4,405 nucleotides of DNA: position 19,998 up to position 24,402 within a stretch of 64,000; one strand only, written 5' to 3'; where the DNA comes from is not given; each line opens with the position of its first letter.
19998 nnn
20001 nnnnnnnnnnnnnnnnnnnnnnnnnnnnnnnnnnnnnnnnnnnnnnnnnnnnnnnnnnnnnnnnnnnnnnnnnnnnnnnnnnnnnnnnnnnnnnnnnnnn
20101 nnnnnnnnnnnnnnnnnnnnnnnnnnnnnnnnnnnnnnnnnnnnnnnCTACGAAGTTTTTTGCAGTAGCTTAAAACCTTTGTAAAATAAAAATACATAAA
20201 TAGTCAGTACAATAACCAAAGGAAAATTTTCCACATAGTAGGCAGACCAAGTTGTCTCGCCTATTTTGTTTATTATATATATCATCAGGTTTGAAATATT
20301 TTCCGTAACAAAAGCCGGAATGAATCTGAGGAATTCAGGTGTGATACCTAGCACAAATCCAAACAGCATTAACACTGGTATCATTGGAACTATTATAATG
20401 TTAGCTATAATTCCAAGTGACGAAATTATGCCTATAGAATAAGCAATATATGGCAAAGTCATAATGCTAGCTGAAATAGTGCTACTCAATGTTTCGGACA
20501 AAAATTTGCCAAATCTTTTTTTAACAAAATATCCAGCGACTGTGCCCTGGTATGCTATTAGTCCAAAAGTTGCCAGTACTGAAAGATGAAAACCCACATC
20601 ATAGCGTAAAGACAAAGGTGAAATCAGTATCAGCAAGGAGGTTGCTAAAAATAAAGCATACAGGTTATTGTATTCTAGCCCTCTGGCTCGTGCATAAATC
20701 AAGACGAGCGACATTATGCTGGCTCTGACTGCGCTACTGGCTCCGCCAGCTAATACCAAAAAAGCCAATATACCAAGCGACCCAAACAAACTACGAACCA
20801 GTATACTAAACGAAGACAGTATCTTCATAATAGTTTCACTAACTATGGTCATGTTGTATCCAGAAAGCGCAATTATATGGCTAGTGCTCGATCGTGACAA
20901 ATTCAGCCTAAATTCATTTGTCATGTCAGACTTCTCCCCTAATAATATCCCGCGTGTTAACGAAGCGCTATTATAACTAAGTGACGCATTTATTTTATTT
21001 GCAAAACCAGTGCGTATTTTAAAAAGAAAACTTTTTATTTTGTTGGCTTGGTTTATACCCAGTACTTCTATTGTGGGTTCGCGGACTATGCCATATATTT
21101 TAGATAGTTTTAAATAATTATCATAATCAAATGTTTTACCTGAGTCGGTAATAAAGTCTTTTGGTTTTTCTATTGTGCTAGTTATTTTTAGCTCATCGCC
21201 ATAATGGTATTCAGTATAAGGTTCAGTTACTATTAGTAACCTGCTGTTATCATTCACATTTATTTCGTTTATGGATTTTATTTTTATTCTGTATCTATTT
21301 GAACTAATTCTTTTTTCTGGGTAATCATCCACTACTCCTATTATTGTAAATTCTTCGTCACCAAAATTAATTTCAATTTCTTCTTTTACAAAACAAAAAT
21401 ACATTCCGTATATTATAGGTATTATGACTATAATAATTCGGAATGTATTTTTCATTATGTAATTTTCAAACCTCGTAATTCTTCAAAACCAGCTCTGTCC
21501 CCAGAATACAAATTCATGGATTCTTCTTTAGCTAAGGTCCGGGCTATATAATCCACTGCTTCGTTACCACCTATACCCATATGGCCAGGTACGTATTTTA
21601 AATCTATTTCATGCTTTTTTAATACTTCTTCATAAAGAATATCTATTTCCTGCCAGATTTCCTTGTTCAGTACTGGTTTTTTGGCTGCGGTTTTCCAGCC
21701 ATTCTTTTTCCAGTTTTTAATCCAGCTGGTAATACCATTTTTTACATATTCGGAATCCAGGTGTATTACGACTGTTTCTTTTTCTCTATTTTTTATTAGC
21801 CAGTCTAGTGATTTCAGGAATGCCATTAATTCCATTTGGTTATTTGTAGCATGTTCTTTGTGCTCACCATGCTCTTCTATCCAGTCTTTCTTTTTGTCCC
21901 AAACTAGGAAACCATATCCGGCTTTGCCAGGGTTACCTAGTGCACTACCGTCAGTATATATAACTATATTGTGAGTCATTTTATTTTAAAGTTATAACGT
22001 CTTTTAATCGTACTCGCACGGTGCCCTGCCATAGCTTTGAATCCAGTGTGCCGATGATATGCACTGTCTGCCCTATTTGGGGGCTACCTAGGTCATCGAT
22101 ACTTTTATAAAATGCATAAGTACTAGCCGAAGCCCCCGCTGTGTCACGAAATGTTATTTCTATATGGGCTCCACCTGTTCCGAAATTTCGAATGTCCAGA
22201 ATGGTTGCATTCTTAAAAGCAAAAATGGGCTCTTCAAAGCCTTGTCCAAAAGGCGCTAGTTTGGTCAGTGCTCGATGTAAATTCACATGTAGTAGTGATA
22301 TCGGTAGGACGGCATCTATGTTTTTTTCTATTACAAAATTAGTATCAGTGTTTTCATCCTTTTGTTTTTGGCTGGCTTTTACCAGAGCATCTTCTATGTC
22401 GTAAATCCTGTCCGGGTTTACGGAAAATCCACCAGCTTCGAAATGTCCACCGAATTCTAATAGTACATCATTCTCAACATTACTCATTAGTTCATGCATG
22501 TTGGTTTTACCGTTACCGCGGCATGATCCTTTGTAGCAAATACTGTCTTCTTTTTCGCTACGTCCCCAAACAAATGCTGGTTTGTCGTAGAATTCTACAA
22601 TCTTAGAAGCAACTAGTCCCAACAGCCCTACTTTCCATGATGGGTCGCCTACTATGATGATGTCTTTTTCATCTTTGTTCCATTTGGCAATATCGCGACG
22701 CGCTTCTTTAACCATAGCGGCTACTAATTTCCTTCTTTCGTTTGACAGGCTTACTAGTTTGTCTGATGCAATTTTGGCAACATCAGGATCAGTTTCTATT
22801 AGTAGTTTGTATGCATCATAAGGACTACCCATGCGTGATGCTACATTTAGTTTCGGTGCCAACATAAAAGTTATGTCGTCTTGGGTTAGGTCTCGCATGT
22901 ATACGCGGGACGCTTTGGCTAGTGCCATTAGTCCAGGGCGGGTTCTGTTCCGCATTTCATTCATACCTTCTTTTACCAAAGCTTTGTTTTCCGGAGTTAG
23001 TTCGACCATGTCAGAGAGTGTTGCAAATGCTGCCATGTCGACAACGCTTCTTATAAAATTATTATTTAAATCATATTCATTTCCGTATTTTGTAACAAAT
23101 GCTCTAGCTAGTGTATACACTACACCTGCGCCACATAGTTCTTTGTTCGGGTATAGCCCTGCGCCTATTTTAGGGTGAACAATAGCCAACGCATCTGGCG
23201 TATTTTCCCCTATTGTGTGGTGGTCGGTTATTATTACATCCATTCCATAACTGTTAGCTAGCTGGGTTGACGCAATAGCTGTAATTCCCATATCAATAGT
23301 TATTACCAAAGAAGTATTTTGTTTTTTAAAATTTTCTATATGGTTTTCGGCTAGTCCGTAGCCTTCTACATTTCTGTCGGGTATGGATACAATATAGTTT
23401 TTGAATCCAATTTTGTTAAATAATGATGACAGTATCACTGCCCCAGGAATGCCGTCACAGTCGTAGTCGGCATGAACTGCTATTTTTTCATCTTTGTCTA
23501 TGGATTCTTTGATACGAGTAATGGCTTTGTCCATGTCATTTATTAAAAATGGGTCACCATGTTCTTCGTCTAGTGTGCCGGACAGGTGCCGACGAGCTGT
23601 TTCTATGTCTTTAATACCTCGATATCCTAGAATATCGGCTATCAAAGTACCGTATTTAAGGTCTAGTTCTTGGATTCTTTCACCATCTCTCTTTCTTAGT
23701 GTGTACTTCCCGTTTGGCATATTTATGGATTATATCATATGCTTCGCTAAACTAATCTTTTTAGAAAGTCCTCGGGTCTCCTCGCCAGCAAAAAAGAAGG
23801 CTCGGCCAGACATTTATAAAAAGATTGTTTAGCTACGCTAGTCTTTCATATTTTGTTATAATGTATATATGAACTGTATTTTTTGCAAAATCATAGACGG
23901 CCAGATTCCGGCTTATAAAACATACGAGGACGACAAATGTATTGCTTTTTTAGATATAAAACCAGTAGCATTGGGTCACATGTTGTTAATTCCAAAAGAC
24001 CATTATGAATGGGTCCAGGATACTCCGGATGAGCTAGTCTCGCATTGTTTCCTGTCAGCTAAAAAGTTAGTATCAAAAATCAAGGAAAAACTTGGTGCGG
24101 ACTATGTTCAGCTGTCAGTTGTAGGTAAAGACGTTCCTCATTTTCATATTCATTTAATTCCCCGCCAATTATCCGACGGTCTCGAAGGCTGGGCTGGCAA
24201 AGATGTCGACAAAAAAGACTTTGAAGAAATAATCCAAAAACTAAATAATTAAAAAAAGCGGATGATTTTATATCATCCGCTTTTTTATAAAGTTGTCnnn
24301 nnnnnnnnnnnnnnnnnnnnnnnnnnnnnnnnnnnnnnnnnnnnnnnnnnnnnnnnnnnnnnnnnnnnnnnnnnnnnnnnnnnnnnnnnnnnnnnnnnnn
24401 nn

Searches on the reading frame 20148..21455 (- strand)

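Call 39: search_protein_families(library=pfam, proteins=[window:20148-21455:-], max_evalue=0.00001)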
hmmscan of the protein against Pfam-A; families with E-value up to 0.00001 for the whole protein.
window:20148-21455:- (435 aa): 2 families
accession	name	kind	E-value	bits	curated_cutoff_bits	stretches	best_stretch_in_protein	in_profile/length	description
PF03772.21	Competence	-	3.7e-37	128.6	23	1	170-429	1-266/270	Competence protein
PF13567.11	DUF4131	-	2.9e-06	27.5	31.6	1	31-124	56-157/165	Domain of unknown function (DUF4131)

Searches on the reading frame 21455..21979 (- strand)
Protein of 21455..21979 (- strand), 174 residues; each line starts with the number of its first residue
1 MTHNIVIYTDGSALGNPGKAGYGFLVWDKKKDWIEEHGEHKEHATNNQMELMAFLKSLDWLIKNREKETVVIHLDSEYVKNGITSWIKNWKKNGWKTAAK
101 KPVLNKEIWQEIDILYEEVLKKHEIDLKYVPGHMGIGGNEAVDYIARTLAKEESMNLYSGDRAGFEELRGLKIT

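Call 39: search_protein_families(library=pfam, proteins=[window:21455-21979:-], max_evalue=0.00001)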
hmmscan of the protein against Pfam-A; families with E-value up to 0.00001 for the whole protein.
window:21455-21979:- (174 aa): 1 family
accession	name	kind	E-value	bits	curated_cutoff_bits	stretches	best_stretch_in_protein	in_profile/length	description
PF00075.30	RNase_H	-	4.4e-38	131.1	25.8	1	4-148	3-138/141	RNase H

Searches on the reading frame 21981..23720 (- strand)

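Call 40: search_protein_families(library=pfam, proteins=[window:21981-23720:-], max_evalue=0.00001)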
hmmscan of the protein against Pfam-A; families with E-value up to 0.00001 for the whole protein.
window:21981-23720:- (579 aa): 3 families
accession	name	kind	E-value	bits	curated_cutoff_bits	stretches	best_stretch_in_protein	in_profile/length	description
PF17768.7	RecJ_OB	-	2.1e-18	66.8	27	1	468-572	1-103/107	RecJ OB domain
PF01368.27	DHH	-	4.8e-17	62.8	28.1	1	79-215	1-109/125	DHH family, N-terminal domain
PF02272.25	DHHA1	-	1.8e-08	35.2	25.9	1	358-446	8-96/102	DHHA1 domain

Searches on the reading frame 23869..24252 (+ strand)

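Call 40: search_protein_families(library=pfam, proteins=[window:23869-24252:+], max_evalue=0.00001)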
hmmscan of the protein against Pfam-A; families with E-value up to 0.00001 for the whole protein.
window:23869-24252:+ (127 aa): 2 families
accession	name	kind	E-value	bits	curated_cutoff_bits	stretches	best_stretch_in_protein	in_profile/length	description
PF01230.28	HIT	-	3.1e-21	76.3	21.5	1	11-100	2-96/98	HIT domain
PF11969.13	DcpS_C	-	3.3e-14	53.8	24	1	2-100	1-103/114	Scavenger mRNA decapping enzyme C-term binding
